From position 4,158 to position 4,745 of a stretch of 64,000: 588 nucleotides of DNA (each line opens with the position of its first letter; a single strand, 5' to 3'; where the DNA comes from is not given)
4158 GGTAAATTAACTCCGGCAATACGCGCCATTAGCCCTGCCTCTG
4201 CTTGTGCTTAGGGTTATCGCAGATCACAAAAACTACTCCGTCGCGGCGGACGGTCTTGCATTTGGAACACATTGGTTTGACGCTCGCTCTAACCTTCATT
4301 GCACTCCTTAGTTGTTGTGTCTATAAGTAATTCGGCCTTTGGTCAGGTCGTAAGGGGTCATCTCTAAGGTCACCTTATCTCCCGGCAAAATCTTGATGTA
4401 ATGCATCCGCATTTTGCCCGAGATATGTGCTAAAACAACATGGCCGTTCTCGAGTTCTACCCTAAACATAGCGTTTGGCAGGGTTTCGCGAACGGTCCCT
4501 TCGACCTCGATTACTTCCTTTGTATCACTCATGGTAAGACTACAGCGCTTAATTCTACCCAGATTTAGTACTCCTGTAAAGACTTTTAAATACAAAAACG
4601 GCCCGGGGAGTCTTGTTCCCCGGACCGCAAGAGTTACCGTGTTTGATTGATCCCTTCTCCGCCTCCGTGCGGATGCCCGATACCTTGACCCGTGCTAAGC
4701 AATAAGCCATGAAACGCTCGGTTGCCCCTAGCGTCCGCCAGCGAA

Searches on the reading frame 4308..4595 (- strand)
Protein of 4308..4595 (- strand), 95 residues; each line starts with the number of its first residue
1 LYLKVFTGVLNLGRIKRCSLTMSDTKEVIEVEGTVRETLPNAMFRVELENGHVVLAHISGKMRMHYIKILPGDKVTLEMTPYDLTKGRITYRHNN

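Call 89: search_protein_families(library=pfam, proteins=[window:4308-4595:-], max_evalue=0.01)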
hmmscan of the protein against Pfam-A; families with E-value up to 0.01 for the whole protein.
window:4308-4595:- (95 aa): 2 families
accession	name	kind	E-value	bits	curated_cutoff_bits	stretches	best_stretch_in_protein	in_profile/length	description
PF01176.25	eIF-1a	-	5.8e-29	100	30.2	1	29-92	1-64/64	Translation initiation factor 1A / IF-1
PF16745.11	RsgA_N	-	0.004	17.3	27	1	42-79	10-46/54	RsgA N-terminal domain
